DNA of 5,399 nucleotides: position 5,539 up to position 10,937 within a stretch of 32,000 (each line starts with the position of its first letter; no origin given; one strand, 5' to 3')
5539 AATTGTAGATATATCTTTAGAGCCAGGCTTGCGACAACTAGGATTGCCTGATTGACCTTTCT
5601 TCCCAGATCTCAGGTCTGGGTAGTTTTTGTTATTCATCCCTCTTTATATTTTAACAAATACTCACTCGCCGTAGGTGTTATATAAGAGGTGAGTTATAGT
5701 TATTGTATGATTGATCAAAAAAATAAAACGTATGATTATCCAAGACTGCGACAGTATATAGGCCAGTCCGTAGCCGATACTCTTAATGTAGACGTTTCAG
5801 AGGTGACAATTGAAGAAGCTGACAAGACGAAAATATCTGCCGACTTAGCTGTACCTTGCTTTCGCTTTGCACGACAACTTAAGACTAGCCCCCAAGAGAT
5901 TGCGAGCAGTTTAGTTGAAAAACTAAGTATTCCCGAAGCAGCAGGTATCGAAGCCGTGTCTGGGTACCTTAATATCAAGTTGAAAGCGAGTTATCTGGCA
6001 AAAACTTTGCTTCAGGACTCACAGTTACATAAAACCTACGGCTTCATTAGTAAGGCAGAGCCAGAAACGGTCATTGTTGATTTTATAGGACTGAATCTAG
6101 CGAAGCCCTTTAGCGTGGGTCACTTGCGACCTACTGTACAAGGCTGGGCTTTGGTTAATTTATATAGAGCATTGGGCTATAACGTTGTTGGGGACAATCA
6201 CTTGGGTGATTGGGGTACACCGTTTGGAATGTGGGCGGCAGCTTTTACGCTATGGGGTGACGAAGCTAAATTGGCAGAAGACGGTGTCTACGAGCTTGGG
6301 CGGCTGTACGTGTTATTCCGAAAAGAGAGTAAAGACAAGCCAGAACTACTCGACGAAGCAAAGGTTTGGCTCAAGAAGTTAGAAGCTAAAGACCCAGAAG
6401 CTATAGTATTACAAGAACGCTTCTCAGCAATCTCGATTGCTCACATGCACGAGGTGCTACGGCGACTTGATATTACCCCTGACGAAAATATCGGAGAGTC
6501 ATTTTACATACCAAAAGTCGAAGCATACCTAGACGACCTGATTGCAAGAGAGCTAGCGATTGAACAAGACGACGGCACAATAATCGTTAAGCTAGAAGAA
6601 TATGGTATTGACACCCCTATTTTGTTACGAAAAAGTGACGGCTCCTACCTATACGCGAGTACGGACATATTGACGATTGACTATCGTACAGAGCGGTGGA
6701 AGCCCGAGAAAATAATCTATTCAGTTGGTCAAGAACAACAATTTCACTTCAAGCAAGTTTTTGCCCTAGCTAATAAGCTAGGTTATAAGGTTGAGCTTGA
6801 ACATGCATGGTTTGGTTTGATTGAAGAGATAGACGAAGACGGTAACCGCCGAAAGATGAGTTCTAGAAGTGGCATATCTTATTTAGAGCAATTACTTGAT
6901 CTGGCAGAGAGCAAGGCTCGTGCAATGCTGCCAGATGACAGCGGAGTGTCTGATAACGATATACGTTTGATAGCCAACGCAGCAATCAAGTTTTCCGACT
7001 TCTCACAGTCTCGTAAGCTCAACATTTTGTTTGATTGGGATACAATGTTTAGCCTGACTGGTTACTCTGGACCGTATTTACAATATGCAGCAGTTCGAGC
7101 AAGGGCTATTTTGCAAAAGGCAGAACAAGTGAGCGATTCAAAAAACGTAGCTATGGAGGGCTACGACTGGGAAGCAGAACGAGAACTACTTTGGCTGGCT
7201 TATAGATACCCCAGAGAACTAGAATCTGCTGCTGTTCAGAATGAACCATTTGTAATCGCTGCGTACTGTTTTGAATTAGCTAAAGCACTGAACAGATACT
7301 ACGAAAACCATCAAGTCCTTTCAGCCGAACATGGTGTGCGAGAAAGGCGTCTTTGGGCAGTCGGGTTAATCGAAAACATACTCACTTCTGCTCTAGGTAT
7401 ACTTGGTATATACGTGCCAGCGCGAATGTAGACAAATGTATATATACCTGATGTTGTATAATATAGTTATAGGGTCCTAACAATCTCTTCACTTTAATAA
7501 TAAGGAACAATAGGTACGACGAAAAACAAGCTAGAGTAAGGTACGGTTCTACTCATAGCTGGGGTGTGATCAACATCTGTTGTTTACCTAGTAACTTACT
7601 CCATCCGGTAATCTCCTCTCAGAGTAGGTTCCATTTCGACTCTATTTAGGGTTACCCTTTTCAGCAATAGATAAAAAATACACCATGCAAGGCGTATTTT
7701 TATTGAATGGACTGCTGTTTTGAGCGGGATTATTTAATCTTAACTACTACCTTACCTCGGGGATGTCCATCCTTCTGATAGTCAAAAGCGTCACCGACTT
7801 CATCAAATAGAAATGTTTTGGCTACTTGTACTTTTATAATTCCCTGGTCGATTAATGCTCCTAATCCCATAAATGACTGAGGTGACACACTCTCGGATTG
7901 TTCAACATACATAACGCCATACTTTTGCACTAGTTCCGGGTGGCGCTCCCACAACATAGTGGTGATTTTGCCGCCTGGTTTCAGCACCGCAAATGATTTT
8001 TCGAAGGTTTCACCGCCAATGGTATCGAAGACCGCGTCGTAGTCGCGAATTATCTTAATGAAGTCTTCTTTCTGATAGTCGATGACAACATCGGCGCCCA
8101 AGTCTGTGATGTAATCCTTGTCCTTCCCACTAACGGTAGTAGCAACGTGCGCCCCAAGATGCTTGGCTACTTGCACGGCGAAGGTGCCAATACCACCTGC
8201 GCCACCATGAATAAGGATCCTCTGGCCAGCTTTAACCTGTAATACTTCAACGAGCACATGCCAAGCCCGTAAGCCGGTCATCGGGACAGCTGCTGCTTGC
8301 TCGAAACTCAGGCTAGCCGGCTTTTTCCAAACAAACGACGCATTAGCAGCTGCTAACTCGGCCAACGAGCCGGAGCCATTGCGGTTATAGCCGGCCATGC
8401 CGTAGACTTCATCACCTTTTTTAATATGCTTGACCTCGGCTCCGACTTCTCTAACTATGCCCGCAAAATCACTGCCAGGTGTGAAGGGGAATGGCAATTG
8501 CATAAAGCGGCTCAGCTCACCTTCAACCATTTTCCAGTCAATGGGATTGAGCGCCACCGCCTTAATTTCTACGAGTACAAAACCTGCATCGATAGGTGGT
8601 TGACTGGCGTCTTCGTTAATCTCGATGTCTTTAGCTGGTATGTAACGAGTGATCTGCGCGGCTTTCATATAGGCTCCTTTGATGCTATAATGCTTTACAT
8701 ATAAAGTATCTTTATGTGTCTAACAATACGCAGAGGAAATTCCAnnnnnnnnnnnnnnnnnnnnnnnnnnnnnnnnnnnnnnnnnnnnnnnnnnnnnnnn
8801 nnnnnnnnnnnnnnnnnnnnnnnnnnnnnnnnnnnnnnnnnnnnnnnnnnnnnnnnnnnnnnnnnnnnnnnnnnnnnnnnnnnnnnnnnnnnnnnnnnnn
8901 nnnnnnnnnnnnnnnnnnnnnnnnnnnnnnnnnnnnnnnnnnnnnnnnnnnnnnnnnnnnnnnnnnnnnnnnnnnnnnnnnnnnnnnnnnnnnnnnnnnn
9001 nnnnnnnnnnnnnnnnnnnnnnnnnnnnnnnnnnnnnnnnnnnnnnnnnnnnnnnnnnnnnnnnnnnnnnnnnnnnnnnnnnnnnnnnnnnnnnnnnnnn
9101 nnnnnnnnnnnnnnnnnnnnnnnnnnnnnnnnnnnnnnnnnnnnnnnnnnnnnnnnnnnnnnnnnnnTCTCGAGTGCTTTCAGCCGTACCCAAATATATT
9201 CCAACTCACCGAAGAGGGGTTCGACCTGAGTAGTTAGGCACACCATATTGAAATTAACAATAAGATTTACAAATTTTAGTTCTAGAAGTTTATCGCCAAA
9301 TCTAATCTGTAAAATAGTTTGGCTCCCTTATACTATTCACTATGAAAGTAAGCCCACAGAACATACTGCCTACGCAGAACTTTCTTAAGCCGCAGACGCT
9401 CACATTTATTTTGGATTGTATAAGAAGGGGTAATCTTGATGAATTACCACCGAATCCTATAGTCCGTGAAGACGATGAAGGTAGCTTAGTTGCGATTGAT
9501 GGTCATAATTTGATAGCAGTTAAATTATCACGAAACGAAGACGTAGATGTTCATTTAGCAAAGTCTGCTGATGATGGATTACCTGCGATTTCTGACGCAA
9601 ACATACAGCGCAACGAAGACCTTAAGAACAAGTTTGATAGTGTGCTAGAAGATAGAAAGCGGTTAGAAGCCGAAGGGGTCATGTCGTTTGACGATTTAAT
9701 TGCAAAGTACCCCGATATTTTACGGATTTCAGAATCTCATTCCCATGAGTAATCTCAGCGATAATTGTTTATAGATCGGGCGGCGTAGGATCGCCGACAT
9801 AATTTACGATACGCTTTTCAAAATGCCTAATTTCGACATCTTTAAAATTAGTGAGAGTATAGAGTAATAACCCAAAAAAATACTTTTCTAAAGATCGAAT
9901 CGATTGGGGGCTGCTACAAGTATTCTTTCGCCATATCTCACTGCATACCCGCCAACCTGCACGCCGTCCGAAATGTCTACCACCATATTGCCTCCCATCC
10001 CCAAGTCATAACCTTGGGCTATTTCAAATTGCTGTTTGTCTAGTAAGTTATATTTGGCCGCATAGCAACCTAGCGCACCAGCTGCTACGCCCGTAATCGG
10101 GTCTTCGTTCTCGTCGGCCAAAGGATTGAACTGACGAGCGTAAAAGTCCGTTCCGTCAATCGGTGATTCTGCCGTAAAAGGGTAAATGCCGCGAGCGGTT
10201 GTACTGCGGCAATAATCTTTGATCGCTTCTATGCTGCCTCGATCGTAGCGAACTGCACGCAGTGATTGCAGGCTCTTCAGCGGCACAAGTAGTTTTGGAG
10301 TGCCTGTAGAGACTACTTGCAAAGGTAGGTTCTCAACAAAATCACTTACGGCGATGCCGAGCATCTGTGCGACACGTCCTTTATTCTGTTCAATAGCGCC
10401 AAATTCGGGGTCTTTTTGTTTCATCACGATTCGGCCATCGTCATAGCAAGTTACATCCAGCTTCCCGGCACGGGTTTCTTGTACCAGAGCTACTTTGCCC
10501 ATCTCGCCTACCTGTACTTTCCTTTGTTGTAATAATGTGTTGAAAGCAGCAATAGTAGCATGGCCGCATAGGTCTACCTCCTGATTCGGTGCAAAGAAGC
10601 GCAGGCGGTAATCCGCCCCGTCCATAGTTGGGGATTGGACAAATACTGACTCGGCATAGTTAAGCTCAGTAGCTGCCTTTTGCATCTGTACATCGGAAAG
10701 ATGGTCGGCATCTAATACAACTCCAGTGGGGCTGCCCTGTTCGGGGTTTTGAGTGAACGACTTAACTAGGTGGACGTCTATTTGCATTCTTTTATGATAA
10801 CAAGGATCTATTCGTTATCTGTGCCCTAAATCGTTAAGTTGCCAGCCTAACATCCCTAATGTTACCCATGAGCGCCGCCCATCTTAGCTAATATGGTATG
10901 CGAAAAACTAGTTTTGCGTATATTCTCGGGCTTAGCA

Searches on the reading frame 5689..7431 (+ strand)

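Call 45: search_protein_families(library=pfam, proteins=[window:5689-7431:+], max_evalue=0.01)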
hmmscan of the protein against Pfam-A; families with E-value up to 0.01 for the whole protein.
window:5689-7431:+ (580 aa): 3 families
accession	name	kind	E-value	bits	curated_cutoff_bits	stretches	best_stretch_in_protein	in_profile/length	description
PF00750.26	tRNA-synt_1d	-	6.2e-66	223.2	23.3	1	119-450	13-349/349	tRNA synthetases class I (R), catalytic domain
PF05746.21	DALR_1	-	9.6e-23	80.9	22.3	1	464-580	1-117/117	DALR anticodon binding domain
PF03485.21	Arg_tRNA_synt_N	-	3.2e-11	44.1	21.5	1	20-98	3-85/85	Arginyl tRNA synthetase N terminal domain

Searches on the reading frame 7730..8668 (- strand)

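Call 45: search_protein_families(library=pfam, proteins=[window:7730-8668:-], max_evalue=0.01)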
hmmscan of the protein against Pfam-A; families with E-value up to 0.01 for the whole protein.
window:7730-8668:- (312 aa): 4 families
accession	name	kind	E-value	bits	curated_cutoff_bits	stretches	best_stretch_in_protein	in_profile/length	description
PF13602.12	ADH_zinc_N_2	-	2.7e-23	83.8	27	1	190-309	1-134/134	Zinc-binding dehydrogenase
PF08240.17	ADH_N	-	1.8e-17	63.9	23.5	1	29-117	3-103/104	Alcohol dehydrogenase GroES-like domain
PF00107.32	ADH_zinc_N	-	1.9e-17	63.9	31.8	1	159-237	1-87/129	Zinc-binding dehydrogenase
PF01262.27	AlaDh_PNT_C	-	0.0029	17.5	23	1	145-216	26-99/214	Alanine dehydrogenase/PNT, C-terminal domain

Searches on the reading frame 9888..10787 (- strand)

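Call 45: search_protein_families(library=pfam, proteins=[window:9888-10787:-], max_evalue=0.01)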
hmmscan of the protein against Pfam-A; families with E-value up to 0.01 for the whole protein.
window:9888-10787:- (299 aa): 3 families
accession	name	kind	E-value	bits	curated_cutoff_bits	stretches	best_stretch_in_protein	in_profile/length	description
PF02567.21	PhzC-PhzF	-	1.2e-60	205.8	27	1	8-284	1-277/281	Phenazine biosynthesis-like protein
PF05544.16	Pro_racemase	-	0.00023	20.8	27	1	49-120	58-128/325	Proline racemase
PF01678.24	DAP_epimerase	-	0.00077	20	34.7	1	48-123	43-115/121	Diaminopimelate epimerase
